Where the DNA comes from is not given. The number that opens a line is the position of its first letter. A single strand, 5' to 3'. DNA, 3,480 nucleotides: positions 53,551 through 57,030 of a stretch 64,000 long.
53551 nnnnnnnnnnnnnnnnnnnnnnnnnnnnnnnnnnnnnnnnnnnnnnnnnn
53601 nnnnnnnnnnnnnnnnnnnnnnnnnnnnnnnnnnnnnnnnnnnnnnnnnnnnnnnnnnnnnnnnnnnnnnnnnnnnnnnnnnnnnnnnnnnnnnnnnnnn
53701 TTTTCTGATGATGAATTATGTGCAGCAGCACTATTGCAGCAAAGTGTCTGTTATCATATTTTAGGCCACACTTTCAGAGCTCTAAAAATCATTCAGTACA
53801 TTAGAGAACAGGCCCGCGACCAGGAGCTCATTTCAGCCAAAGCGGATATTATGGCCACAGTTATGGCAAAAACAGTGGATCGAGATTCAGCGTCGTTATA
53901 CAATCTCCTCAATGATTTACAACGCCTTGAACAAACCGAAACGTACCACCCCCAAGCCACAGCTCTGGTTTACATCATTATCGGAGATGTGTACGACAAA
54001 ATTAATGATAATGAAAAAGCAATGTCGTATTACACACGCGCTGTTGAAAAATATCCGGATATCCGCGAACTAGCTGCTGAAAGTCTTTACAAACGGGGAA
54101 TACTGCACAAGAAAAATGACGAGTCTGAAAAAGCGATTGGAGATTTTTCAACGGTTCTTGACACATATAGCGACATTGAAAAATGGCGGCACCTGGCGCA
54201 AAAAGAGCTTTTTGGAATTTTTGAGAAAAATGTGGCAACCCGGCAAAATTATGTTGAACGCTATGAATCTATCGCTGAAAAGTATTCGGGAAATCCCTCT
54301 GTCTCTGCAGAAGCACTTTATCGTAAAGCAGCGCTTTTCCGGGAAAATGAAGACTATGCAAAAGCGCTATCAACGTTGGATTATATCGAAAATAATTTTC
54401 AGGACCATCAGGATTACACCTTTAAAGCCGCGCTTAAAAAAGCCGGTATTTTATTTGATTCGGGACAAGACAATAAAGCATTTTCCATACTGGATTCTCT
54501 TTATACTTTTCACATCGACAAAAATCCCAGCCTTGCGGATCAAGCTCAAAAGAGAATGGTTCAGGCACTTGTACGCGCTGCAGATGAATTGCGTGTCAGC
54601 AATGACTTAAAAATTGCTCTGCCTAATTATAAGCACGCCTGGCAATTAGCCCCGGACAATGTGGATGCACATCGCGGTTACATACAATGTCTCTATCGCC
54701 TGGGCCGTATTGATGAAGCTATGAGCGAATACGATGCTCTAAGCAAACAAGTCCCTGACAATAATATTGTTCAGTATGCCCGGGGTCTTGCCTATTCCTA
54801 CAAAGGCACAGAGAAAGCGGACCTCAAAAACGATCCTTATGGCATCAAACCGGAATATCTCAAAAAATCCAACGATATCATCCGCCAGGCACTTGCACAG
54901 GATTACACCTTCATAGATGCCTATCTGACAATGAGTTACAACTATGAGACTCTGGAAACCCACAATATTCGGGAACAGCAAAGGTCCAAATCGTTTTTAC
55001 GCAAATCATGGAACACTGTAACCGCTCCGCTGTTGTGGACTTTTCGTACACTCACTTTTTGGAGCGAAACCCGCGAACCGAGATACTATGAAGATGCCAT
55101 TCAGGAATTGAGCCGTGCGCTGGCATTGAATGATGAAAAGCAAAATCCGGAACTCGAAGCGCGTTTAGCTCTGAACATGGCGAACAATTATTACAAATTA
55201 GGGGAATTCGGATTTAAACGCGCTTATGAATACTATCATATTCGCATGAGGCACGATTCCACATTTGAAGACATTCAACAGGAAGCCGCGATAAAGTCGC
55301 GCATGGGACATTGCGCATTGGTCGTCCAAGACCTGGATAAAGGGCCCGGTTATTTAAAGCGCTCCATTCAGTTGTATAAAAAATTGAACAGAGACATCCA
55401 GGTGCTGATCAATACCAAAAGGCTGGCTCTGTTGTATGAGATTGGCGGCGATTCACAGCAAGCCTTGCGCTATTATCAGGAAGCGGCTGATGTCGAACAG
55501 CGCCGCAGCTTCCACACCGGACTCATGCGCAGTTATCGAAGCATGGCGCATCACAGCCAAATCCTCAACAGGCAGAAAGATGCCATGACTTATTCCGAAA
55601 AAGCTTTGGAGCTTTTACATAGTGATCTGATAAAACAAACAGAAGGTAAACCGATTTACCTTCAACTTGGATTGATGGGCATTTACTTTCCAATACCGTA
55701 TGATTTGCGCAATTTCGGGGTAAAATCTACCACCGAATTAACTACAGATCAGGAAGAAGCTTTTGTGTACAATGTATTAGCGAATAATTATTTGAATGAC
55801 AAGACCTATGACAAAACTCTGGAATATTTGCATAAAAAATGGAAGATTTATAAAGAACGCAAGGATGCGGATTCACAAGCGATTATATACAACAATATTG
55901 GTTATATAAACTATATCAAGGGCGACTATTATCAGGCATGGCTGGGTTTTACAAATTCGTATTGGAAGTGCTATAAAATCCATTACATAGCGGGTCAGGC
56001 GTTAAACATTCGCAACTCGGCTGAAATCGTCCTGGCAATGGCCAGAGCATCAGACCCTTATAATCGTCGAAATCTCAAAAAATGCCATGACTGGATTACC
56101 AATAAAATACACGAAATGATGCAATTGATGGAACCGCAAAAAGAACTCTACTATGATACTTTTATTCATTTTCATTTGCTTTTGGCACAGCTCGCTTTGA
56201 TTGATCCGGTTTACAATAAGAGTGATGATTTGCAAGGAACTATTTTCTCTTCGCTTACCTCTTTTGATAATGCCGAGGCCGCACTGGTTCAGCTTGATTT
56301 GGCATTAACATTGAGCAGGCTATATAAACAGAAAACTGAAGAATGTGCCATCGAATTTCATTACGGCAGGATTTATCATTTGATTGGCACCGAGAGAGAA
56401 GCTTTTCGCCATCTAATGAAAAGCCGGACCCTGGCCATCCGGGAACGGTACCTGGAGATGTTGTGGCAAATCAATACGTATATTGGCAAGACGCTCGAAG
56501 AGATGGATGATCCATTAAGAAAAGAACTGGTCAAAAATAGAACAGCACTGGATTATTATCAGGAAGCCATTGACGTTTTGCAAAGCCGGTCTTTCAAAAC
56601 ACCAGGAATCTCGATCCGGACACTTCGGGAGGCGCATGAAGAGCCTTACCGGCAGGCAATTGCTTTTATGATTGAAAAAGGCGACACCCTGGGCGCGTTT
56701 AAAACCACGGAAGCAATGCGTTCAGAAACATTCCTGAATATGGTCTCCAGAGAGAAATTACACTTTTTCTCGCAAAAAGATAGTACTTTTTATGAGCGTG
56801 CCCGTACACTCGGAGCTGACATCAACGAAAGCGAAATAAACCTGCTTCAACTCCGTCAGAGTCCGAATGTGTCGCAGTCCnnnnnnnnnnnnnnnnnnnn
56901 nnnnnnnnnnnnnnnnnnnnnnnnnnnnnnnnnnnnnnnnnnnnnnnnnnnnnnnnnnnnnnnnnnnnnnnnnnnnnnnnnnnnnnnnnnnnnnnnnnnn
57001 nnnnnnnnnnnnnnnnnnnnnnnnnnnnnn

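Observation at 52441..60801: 2786-aa envelope-associated giant: TolB-like beta-propeller + more than 1500 aa of TPRs + two CHAT-like (caspase-family) domains, co-transcribed with the YdbH/YdbL-like pair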

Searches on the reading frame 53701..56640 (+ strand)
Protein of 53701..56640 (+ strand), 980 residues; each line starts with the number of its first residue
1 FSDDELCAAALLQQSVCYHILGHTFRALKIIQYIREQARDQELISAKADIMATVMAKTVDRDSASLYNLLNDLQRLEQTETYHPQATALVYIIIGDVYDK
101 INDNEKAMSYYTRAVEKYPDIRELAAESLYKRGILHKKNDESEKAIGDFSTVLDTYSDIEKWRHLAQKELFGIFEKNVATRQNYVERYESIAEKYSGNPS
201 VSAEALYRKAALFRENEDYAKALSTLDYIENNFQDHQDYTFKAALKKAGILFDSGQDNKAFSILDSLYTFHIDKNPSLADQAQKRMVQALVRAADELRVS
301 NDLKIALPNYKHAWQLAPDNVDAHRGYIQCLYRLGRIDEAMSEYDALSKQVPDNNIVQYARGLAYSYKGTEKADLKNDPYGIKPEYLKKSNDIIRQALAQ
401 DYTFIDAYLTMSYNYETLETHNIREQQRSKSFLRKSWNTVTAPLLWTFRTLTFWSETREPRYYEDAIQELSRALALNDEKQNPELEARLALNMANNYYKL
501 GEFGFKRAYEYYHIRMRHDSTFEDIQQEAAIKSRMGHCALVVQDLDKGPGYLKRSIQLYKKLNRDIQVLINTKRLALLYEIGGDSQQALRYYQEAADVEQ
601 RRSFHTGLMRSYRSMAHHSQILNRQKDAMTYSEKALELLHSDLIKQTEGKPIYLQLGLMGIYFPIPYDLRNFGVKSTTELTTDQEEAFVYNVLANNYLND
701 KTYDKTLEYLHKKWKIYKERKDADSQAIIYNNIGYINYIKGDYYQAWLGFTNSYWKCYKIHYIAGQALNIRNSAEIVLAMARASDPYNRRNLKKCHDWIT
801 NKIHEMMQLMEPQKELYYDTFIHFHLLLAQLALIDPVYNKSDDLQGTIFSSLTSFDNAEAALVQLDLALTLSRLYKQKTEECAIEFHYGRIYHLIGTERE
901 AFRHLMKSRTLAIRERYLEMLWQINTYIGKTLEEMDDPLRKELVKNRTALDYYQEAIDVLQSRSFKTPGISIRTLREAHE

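Call 6: search_protein_families(library=pfam, proteins=[window:53701-56640:+], max_evalue=0.1)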
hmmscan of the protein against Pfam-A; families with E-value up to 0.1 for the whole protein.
window:53701-56640:+ (980 aa): 16 families
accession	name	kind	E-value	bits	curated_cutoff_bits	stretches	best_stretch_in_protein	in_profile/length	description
PF13424.12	TPR_12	-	1.9e-17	63.7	30.1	2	528-597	2-73/77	Tetratricopeptide repeat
PF14559.12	TPR_19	-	1.8e-13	51.1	25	1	302-360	6-64/68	Tetratricopeptide repeat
PF13432.12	TPR_16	-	9.5e-12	45.6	32.7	1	292-354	2-64/65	Tetratricopeptide repeat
PF13428.12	TPR_14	-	2.5e-11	43.5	23.5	1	322-361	2-41/44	Tetratricopeptide repeat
PF13174.12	TPR_6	-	2.3e-10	40.9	26.3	1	94-120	6-32/33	Tetratricopeptide repeat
PF00515.34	TPR_1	-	2.2e-09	37.2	27.8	1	89-120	2-33/34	Tetratricopeptide repeat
PF07719.23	TPR_2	-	3.9e-09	36.4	27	1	88-120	1-33/34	Tetratricopeptide repeat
PF13414.12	TPR_11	-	0.00079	19.5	26.8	1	331-366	4-39/42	TPR repeat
PF25064.1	ARM_TT21_5th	-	0.002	18.9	27.8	1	298-376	12-93/117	TT21 fifth ARM repeats domain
PF13181.12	TPR_8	-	0.0022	18.5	25.7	1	90-116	3-29/34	Tetratricopeptide repeat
PF23914.1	TPR_CcmH_CycH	-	0.0039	17.5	42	1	300-337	63-100/158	Cytochrome c-type biogenesis protein H TPR domain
PF03704.23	BTAD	-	0.012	16.5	22.1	1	281-350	56-125/146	Bacterial transcriptional activator domain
PF04212.24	MIT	-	0.016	15.7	30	0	575-597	10-32/66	MIT (microtubule interacting and transport) domain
PF25570.1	TPR_DENND3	-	0.025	15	27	0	112-155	32-76/115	DENND3-like, TPR repeats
PF17874.7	TPR_MalT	-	0.036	13.8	45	0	529-605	40-116/336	MalT-like TPR region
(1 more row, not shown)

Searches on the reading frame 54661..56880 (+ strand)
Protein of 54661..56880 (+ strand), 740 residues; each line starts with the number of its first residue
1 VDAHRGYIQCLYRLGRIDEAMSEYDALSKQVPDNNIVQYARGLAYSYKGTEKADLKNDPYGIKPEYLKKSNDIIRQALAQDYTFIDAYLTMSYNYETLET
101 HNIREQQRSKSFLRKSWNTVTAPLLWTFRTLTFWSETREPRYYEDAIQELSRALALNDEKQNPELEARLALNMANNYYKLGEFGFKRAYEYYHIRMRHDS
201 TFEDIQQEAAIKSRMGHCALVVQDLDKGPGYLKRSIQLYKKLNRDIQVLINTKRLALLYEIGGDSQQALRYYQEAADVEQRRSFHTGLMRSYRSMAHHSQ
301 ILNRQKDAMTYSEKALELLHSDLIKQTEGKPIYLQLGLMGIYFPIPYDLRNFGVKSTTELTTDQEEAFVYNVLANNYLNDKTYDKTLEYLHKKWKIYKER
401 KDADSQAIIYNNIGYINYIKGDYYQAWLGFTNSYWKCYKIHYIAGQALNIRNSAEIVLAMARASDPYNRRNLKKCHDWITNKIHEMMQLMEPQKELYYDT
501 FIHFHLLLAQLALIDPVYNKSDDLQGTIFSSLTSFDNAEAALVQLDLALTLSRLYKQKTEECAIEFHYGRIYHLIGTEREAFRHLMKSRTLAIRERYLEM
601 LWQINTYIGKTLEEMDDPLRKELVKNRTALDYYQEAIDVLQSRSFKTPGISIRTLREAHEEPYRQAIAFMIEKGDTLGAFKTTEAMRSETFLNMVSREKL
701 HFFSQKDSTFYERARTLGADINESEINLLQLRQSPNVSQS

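Call 64: predict_structure(alignment_id=A4)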
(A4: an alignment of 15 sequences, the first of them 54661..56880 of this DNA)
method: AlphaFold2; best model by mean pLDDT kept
length: 740 residues; sequences in the alignment: 15
mean_pLDDT: 86.0   pTM: 0.71
mean pLDDT of the five models: 86.0, 85.2, 85.0, 80.2, 79.7
residues with pLDDT >= 90: 432; 70-90: 215; 50-70: 66; < 50: 27
segments of 3 or more residues with pLDDT < 50: 335-342, 351-358, 737-740
pLDDT, mean of each block of 10 residues (from residue 1): 92 94 94 91 96 86 94 93 90 93 80 72 65 57 91 91 93 92 87 94 93 94 92 97 94 94 92 96 93 94 90 95 78 45 49 44 89 89 91 90 87 91 92 93 91 91 80 92 95 90 95 73 73 88 97 94 96 92 96 88 94 89 87 93 60 79 95 94 90 72 78 78 69 52
secondary structure, 60 per line:
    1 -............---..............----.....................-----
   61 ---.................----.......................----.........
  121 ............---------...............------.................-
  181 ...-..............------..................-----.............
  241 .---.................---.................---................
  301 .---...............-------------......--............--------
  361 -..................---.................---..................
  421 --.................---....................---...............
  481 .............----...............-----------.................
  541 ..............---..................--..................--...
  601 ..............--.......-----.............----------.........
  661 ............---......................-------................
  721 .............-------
elements in order (helices of 4 or more, strands of 3 or more residues): H2-13 H17-30 H35-55 H64-80 H85-107 H112-132 H142-156 H163-179 H185-198 H205-222 H228-241 H245-261 H265-281 H285-301 H305-319 E333-338 E341-348 H349-352 H362-379 H383-399 H403-420 H423-439 H443-462 H466-493 H498-512 H524-554 H558-575 H578-595 H598-614 H617-623 H629-641 H652-672 H676-697 H705-733

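Call 67: fold_search(model_id=the predicted structure, library=pdb)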
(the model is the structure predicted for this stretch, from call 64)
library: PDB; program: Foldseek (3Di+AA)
matches with E <= 10: 1383; with E <= 0.001: 200
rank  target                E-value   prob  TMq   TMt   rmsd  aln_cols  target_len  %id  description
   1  7t7t_A                7.3e-10  1.00  0.22  0.32  18.5       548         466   14  Structure of TSK/BRU1 bound to histone H3.1 (released 2022-03-30)
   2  7dkh_I                1.2e-08  1.00  0.25  0.21  27.4       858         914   13  Crystal structure of the Ctr9/Paf1/Cdc73/Rtf1 quaternary complex (released 2021-11-24)
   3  9hvq_Q                1.4e-08  1.00  0.22  0.19  25.3       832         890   12  Structure of the transcribing Pol II-DSIF-PAF-SPT6-RECQL5 complex (released 2025-07-16)
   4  7dkh_A                1.6e-08  1.00  0.21  0.17  28.7       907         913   12  Crystal structure of the Ctr9/Paf1/Cdc73/Rtf1 quaternary complex (released 2021-11-24)
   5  6hc2_A                2.6e-08  1.00  0.19  0.32  15.1       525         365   12  Crystal structure of NuMA/LGN hetero-hexamers (released 2019-05-29)
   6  7xn7_q                3.6e-08  1.00  0.26  0.22  23.6       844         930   12  RNA polymerase II elongation complex containing Spt4/5, Elf1, Spt6, Spn1 and Paf1C (released 2022-09-07)
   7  6hc2_S                4.1e-08  1.00  0.27  0.47  11.3       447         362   11  Crystal structure of NuMA/LGN hetero-hexamers (released 2019-05-29)
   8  3sf4_B                4.1e-08  1.00  0.20  0.32  13.9       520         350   12  Crystal structure of the complex between the conserved cell polarity proteins Inscuteable and LGN (released 2011-11-23)
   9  9rtt_Q                5.0e-08  1.00  0.18  0.16  24.8       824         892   12  Activated Elongation Complex with IWS1 and ELOF1 (released 2025-09-03)
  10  8q9t_E                6.5e-08  1.00  0.26  0.21  17.7       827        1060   11  CryoEM structure of a S. Cerevisiae Ski238 complex bound to RNA (released 2023-11-29)
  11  4buj_B                6.7e-08  1.00  0.25  0.15  23.9       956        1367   11  Crystal structure of the S. cerevisiae Ski2-3-8 complex (released 2013-08-28)
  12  8chy                  7.0e-08  1.00  0.30  0.69   5.4       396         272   18  Crystal structure of an 8-repeat consensus TPR superhelix with Zinc. (released 2024-02-21)
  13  6hc2_E                7.9e-08  1.00  0.26  0.46  12.2       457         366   10  Crystal structure of NuMA/LGN hetero-hexamers (released 2019-05-29)
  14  6hc2_C                8.5e-08  1.00  0.26  0.46  12.0       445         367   10  Crystal structure of NuMA/LGN hetero-hexamers (released 2019-05-29)
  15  6af0_A                9.5e-08  1.00  0.23  0.19  22.2       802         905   12  Structure of Ctr9, Paf1 and Cdc73 ternary complex from Myceliophthora thermophila (released 2018-09-19)
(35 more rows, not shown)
